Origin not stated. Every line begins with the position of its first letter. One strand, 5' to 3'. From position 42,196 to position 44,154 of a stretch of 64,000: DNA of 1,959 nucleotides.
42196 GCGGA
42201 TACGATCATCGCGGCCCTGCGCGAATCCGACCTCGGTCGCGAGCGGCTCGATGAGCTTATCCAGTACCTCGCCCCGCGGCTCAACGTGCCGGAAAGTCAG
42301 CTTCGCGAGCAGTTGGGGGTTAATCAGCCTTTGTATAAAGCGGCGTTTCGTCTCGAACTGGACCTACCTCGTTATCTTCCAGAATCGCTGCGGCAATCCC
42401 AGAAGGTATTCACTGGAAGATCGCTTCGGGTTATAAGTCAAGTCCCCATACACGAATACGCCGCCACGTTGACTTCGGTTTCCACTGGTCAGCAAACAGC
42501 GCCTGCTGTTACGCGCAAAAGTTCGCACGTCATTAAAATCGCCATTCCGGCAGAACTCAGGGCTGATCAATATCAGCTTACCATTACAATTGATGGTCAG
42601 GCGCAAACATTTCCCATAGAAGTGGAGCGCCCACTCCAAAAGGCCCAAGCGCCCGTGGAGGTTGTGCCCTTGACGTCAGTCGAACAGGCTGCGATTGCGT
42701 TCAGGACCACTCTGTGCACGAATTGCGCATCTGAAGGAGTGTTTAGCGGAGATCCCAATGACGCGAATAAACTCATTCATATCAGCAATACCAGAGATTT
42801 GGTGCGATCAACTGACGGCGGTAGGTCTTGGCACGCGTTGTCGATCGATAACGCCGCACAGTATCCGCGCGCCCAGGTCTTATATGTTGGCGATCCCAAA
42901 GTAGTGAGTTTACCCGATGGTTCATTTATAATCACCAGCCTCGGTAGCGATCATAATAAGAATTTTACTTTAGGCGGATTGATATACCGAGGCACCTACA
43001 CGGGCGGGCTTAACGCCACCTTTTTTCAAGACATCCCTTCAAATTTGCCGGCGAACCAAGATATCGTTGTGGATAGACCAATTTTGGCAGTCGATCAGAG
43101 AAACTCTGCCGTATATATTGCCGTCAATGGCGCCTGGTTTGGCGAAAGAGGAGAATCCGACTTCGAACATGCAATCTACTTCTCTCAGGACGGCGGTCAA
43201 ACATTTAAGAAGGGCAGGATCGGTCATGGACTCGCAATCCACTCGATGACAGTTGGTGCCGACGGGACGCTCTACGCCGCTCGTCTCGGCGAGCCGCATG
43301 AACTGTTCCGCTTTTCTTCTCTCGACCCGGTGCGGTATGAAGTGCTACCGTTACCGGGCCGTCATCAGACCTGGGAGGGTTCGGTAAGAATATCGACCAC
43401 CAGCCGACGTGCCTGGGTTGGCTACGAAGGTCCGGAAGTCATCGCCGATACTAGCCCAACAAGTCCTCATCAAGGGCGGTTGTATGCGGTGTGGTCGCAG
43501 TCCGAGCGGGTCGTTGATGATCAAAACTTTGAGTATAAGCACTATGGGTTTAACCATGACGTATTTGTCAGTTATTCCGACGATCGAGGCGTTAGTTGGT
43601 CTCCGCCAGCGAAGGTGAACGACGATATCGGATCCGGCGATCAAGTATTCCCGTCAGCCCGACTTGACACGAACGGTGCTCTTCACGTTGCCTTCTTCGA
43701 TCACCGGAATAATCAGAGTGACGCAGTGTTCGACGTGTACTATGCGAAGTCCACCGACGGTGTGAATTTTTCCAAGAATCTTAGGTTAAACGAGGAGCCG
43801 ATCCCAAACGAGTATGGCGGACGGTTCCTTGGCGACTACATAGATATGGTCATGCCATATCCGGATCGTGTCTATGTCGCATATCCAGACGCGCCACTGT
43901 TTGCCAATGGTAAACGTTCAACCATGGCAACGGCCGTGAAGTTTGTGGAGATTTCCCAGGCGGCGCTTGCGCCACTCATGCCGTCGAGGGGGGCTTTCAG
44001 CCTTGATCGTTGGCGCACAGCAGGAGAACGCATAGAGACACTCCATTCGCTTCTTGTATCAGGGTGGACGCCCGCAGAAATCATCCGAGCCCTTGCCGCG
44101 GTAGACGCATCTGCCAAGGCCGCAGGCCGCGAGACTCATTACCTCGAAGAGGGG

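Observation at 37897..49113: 11.2-kb gene for a 3738-aa surface protein combining a sialidase-like BNR propeller with about 12 copies of an uncharacterised ~150-aa module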

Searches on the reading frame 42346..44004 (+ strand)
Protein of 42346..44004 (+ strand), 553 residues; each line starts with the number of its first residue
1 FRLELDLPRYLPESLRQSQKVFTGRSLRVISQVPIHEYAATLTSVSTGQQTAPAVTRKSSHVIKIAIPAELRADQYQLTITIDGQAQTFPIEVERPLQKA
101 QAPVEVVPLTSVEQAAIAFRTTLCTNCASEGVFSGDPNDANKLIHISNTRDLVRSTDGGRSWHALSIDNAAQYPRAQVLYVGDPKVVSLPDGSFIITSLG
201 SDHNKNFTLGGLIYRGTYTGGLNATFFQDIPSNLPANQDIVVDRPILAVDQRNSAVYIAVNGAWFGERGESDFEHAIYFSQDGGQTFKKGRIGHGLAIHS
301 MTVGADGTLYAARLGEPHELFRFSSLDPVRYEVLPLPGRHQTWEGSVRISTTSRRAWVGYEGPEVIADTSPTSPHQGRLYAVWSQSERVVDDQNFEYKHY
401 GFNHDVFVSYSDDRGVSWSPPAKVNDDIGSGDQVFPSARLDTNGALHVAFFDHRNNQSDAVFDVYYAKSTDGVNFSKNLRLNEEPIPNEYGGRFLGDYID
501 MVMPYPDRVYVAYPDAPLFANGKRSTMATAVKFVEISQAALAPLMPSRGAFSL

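Call 22: find_homologous_proteins(query=window:42637-44004:+, max_evalue=0.001)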
Query window:42637-44004:+ (456 aa): 218 proteins with E <= 0.001 among 8000 candidates; the best 120 are listed.
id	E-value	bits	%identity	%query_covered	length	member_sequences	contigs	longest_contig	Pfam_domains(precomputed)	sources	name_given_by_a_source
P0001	1.4e-113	398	50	84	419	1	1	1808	-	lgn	-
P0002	7.1e-111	390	49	88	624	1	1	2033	-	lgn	-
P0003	1.3e-110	389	45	91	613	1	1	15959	PF24316.2,PF02012.27,PF13088.13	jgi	-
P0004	2.0e-107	378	42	96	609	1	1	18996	-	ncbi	-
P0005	2.1e-100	355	44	91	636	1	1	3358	PF24316.2,PF13088.13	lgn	-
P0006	3.6e-97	344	46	86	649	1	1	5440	-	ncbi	-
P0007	7.7e-82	294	41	96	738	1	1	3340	-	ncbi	-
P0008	1.7e-63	233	33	93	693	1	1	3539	PF02012.27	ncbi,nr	ncbi:hypothetical protein HYS50_03485 [Candidatus Woesearchaeota archaeon]|nr:hypothetical protein [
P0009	6.9e-63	231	36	89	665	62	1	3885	-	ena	-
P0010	3.7e-55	206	36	75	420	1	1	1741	-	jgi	jgi:hypothetical protein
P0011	9.4e-52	195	34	88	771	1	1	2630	PF13088.13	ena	-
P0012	5.3e-51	192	34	80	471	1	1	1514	PF00404.25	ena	-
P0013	1.3e-43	168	33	88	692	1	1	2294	-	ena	-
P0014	4.1e-34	137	41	42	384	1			-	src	-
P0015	2.2e-28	118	32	27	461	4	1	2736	PF24316.2,PF15892.12,PF02012.27,PF13088.13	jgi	jgi:hypothetical protein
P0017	7.4e-25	106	31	19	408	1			PF15892.12,PF02012.27,PF13088.13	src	-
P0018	2.0e-22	98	25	87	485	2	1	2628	PF02012.27,PF13088.13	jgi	jgi:hypothetical protein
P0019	2.9e-22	97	30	61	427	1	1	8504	PF24316.2,PF15892.12,PF02012.27,PF04616.21,PF13088.13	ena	-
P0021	3.9e-18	84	30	24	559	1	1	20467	PF13205.13,PF24316.2,PF02012.27,PF13088.13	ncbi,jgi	jgi:hypothetical protein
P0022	3.5e-17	81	30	77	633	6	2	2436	PF03793.25,PF02012.27,PF13088.13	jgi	jgi:hypothetical protein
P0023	6.1e-17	80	30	77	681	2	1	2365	PF03793.25,PF02012.27,PF13088.13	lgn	-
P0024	1.1e-16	79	34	25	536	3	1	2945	PF15892.12,PF02012.27,PF13088.13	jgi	jgi:hypothetical protein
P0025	6.6e-16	77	27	81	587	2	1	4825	PF23044.2,PF24316.2,PF15892.12,PF02012.27,PF13088.13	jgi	jgi:hypothetical protein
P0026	1.6e-15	75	30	77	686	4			PF03793.25,PF02012.27,PF13088.13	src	-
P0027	1.8e-15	75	28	76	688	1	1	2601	PF03793.25,PF02012.27,PF13088.13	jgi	jgi:PASTA domain-containing protein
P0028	4.6e-15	74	27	76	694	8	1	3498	PF03793.25,PF02012.27,PF13088.13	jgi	jgi:hypothetical protein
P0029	4.3e-14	71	27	80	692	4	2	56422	PF18962.8,PF24316.2,PF02012.27,PF13088.13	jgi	-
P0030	5.5e-14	70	27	80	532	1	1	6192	PF18962.8,PF24316.2,PF02012.27,PF13088.13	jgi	jgi:hypothetical protein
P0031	6.4e-14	70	29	77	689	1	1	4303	PF03793.25,PF02012.27,PF13088.13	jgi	jgi:PASTA domain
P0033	4.1e-13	67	33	20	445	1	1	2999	PF02012.27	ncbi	ncbi:MAG: sialidase family protein, partial [Anaerolineae bacterium]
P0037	3.5e-12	64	36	31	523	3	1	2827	PF18962.8,PF02012.27,PF13088.13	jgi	jgi:hypothetical protein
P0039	8.3e-12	63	29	75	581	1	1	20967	PF24316.2,PF02012.27,PF13088.13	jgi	jgi:hypothetical protein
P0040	9.2e-12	63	35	27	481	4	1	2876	PF02012.27,PF13088.13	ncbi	-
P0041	9.7e-12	63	26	81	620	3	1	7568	PF02012.27,PF13088.13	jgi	jgi:hypothetical protein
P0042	1.5e-11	62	23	81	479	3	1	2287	PF02012.27,PF13088.13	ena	-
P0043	1.8e-11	62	35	31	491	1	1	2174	PF24316.2,PF15892.12,PF02012.27,PF13088.13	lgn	-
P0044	1.9e-11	62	27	75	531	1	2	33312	PF24316.2,PF02012.27,PF13088.13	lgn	-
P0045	2.3e-11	62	24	88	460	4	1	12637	PF13859.13,PF24316.2,PF02012.27,PF13088.13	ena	-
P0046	2.5e-11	61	27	54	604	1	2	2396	PF15892.12,PF02012.27,PF13088.13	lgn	-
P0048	5.2e-11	60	36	31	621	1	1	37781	PF18962.8,PF02012.27,PF13088.13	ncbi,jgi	-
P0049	5.8e-11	60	25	71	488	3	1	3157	PF02012.27,PF13088.13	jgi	-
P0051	1.2e-10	59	27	57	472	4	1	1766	PF02012.27,PF13088.13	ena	-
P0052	1.5e-10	59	32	39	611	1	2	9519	PF18962.8,PF24316.2,PF13860.13,PF02012.27,PF13088.13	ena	-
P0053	1.6e-10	59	28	37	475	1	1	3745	PF02012.27,PF13088.13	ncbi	-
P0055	2.8e-10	58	33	25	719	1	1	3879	PF15892.12,PF02012.27,PF13088.13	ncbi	ncbi:MAG: hypothetical protein DMG07_21065, partial [Acidobacteria bacterium]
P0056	3.0e-10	58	38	31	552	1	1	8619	PF02012.27,PF13088.13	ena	-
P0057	3.9e-10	57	29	20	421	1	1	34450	PF24316.2,PF15892.12,PF21471.4,PF02012.27,PF13088.13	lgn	-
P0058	4.0e-10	57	27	73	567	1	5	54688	PF06739.18,PF02012.27,PF13088.13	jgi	jgi:hypothetical protein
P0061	5.2e-10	57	29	85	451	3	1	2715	PF24316.2,PF02012.27,PF13088.13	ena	-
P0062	5.7e-10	57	28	36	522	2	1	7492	PF24316.2,PF21471.4,PF02012.27,PF13088.13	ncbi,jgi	-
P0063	5.9e-10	57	35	25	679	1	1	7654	PF24316.2,PF02012.27,PF13088.13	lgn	-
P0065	7.5e-10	57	25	84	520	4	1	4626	PF18962.8,PF24316.2,PF02012.27,PF13088.13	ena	-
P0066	1.2e-9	56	39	21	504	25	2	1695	PF21471.4,PF02012.27,PF13088.13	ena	-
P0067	1.2e-9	56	26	75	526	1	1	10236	PF02012.27,PF13088.13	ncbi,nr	ncbi:MAG: glycoside hydrolase [Candidatus Bipolaricaulota bacterium]|nr:glycoside hydrolase [Candida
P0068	1.3e-9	56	32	46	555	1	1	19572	PF02012.27,PF13088.13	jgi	jgi:hypothetical protein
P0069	1.5e-9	56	29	28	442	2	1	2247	PF02012.27,PF13088.13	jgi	-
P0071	2.0e-9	55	27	89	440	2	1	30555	PF24316.2,PF21471.4,PF02012.27,PF13088.13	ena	-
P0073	3.3e-9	54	26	80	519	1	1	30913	PF18962.8,PF24316.2,PF02012.27,PF13088.13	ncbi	-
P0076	4.5e-9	54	25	79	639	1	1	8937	PF24316.2,PF02012.27,PF13088.13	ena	-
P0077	4.9e-9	54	28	72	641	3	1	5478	PF02012.27,PF13088.13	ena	-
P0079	5.6e-9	54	30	28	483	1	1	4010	PF15892.12,PF02012.27,PF13088.13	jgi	jgi:hypothetical protein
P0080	8.9e-9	53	34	27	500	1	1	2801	PF02012.27,PF13088.13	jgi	jgi:hypothetical protein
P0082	1.1e-8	53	25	86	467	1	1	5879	PF02012.27,PF13088.13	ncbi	-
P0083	1.3e-8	52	36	22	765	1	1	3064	PF02012.27,PF13088.13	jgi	jgi:hypothetical protein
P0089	3.8e-8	51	25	81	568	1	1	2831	PF26952.1,PF24316.2,PF21471.4,PF02012.27,PF15902.13,PF03174.20,PF13088.13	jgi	-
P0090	4.1e-8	51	34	31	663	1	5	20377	PF02012.27,PF13088.13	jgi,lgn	-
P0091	4.6e-8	51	32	24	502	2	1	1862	PF02012.27,PF13088.13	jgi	jgi:hypothetical protein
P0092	4.9e-8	51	38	21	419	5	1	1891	PF24316.2,PF02012.27,PF15902.13,PF13088.13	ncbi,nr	ncbi:glycosyl hydrolase [Candidatus Saccharibacteria bacterium]|nr:glycosyl hydrolase [Candidatus Sa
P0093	5.4e-8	50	25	72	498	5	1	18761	PF24316.2,PF02012.27,PF13088.13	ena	-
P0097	7.9e-8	50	27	37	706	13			PF10647.16,PF25852.1,PF14870.13,PF02012.27,PF15902.13,PF13088.13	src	-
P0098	8.2e-8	50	25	80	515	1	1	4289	PF13859.13,PF18962.8,PF02012.27,PF13088.13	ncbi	-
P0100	1.7e-7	49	36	30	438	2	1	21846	PF24316.2,PF02012.27,PF13088.13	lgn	-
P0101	1.9e-7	49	32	28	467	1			PF02012.27,PF13088.13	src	-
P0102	1.9e-7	49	30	52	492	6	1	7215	PF24316.2,PF02012.27,PF13088.13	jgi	jgi:hypothetical protein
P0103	2.8e-7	48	25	76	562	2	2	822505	PF18962.8,PF24316.2,PF02012.27,PF13088.13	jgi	-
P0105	3.1e-7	48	31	29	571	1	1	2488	PF02012.27,PF13088.13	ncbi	-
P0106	3.2e-7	48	30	31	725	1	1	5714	PF15892.12,PF02012.27,PF13088.13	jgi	-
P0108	4.4e-7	47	32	24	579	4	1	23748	PF02012.27,PF13088.13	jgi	jgi:hypothetical protein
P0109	4.5e-7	47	30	41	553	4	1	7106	PF24316.2,PF02012.27,PF13088.13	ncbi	ncbi:MAG: exo-alpha-sialidase [Acidimicrobiales bacterium]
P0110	4.6e-7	47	34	30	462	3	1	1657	PF24316.2,PF02012.27,PF13088.13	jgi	-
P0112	4.8e-7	47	37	23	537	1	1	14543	PF02012.27,PF13088.13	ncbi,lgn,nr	ncbi:MAG TPA: sialidase family protein [Roseiflexaceae bacterium]|nr:sialidase family protein [Rosei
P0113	5.7e-7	47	33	24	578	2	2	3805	PF02012.27,PF13088.13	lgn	-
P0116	7.4e-7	47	33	28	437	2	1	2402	PF02012.27,PF13088.13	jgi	jgi:hypothetical protein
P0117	7.9e-7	47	23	75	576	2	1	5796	PF24316.2,PF15892.12,PF21471.4,PF02012.27,PF13088.13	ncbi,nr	ncbi:MAG TPA: sialidase family protein [Acidimicrobiales bacterium]|nr:sialidase family protein [Aci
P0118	8.0e-7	47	27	21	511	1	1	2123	PF18962.8,PF02012.27,PF13088.13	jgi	jgi:hypothetical protein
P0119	8.4e-7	46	32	54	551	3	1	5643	PF02012.27,PF13088.13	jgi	jgi:hypothetical protein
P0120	8.5e-7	46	37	24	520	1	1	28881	PF21471.4,PF02012.27,PF13088.13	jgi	jgi:hypothetical protein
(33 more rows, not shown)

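Call 34: predict_structure(alignment_id=A2)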
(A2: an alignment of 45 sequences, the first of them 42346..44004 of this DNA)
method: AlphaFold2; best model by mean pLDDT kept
length: 553 residues; sequences in the alignment: 45
mean_pLDDT: 91.7   pTM: 0.91
mean pLDDT of the five models: 91.7, 91.0, 90.8, 90.3, 89.6
residues with pLDDT >= 90: 415; 70-90: 114; 50-70: 21; < 50: 3
segments of 3 or more residues with pLDDT < 50: 551-553
pLDDT, mean of each block of 10 residues (from residue 1): 78 74 90 95 98 94 93 95 96 75 83 96 90 97 94 97 96 95 96 97 86 97 97 85 96 96 84 91 96 90 98 92 95 92 80 89 96 98 95 90 96 98 95 96 98 92 97 97 92 81 98 86 83 97 81 43
secondary structure, 60 per line:
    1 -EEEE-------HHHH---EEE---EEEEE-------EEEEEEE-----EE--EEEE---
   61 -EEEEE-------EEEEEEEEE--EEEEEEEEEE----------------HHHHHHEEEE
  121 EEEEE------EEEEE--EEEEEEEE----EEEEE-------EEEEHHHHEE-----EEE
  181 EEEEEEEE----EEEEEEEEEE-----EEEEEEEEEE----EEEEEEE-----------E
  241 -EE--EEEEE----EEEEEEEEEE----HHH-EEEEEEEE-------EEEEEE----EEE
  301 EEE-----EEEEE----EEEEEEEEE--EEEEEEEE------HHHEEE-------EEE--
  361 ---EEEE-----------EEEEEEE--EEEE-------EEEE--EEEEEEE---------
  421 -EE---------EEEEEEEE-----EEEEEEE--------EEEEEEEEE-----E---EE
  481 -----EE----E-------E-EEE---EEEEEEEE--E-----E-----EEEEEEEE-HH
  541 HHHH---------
elements in order: E2-5 H13-16 E20-22 E26-30 E38-44 E54-57 E62-66 E74-82 E85-94 H111-116 E117-125 E132-136 E139-146 E151-155 E163-166 H167-170 E178-188 E193-202 E208-217 E222-228 E246-250 E255-264 E273-280 E288-293 E298-303 E309-313 E318-326 E329-336 E346-348 E356-358 E364-367 E379-385 E388-391 E399-402 E405-411 E433-440 E446-452 E461-469 E502-504 E508-515 E530-537 H539-544

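Call 38: fold_search(model_id=the predicted structure, library=pdb)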
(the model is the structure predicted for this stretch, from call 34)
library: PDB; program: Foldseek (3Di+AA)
matches with E <= 10: 1754; with E <= 0.001: 414
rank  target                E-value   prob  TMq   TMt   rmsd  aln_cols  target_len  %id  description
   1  2cn2_A                7.8e-09  1.00  0.22  0.18  22.6       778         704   12  Crystal Structures of Clostridium thermocellum Xyloglucanase (released 2006-05-22)
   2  3hrp                  1.2e-08  1.00  0.29  0.37  24.4       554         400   10  Crystal structure of Structural genomics protein of unknown function (NP_812590.1) from Bacteroides thetaiotaomicron VPI (released 2009-08-04)
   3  6fg9_B                2.0e-08  1.00  0.26  0.17  19.5       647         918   10  Mouse SORCS2 ectodomain (sortilin related VPS10 domain containing receptor 2) (released 2018-08-01)
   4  9i0n_A                2.7e-08  1.00  0.27  0.24  20.4       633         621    9  Cryo-EM structure of human sortilin ectodomain (released 2025-12-17)
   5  6fg9_A                3.4e-08  1.00  0.25  0.17  19.5       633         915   10  Mouse SORCS2 ectodomain (sortilin related VPS10 domain containing receptor 2) (released 2018-08-01)
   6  9pvp                  3.8e-08  1.00  0.23  0.09  28.0       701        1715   10  Cryo-EM structure of receptor tyrosine kinase ROS1 extracellular domain (released 2026-02-25)
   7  4ftd                  5.5e-08  1.00  0.26  0.32  24.0       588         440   11  Crystal structure of a DUF4623 family protein (BACEGG_03550) from Bacteroides eggerthii DSM 20697 at 1.91 A resolution (released 2012-08-22)
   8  8du5_A                1.0e-07  1.00  0.35  0.49  10.1       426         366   12  Murine sialidase-1 (NEU1) (released 2023-05-31)
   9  2xbg                  1.1e-07  1.00  0.34  0.56   8.9       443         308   11  Crystal Structure of YCF48 from Thermosynechococcus elongatus (released 2011-04-13)
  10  5oj5_A                1.5e-07  1.00  0.39  0.64   7.3       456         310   11  YCF48 bound to D1 peptide (released 2018-08-08)
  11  6eho_A                1.5e-07  1.00  0.25  0.22  19.1       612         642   11  Dimer of the Sortilin Vps10p domain at low pH (released 2017-12-06)
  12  5ojr_C                1.5e-07  1.00  0.36  0.60   8.8       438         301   10  YCF48 bound to D1 peptide (released 2018-08-08)
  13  4xog                  1.7e-07  1.00  0.36  0.31  16.0       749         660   10  CRYSTAL STRUCTURE OF THE NANB SIALIDASE FROM STREPTOCOCCUS PNEUMONIAE IN COMPLEX WITH Optactin and DANA (released 2016-02-03)
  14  5ojr_D                1.9e-07  1.00  0.39  0.65   6.9       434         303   10  YCF48 bound to D1 peptide (released 2018-08-08)
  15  5ojr_A                1.9e-07  1.00  0.37  0.61   7.7       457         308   10  YCF48 bound to D1 peptide (released 2018-08-08)
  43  7af2                  1.6e-06  1.00  0.33  0.44  12.2       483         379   11  Salmonella typhimurium neuraminidase mutant (D62G) (released 2020-09-30)
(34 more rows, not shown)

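Call 46: find_encoding_contigs(protein=P0004, flank=8000, max_places=3)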
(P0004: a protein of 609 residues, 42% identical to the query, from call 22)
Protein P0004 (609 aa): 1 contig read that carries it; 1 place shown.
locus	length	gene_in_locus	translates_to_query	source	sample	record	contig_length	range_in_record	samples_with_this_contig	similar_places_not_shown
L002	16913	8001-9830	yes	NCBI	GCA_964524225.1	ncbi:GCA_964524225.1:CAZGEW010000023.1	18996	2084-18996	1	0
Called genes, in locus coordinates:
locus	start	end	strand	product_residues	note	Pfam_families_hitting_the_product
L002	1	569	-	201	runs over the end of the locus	-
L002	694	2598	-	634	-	PF02776:TPP_enzyme_N, PF00205:TPP_enzyme_M, PF02775:TPP_enzyme_C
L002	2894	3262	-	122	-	-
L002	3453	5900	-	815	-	PF00521:DNA_topoisoIV, PF03989:DNA_gyraseA_C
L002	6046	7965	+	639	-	PF00289:Biotin_carb_N, PF02222:ATP-grasp (weak), PF02786:CPSase_L_D2, PF07478:Dala_Dala_lig_C, PF02785:Biotin_carb_C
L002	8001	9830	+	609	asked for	-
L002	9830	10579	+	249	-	PF03099:BPL_LplA_LipB, PF02237:BPL_C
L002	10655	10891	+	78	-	-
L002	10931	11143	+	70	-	PF06414:Zeta_toxin (weak), PF20720:nSTAND3 (weak), PF13671:AAA_33, PF13238:AAA_18 (weak)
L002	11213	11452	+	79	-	-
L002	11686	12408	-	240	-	PF02361:CbiQ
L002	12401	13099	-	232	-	PF02463:SMC_N, PF13555:AAA_29 (faint), PF00005:ABC_tran, PF13401:AAA_22 (faint), PF13304:AAA_21 (faint)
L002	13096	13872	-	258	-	PF08534:Redoxin (weak), PF17991:Thioredoxin_10 (weak)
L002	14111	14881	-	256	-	-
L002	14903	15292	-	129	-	PF25917:BSH_RND (faint), PF25984:BSH_YknX (faint), PF25919:BSH_CusB (faint), PF25973:BSH_CzcB (faint), PF25997:BSH_YhbJ (weak), PF00364:Biotin_lipoyl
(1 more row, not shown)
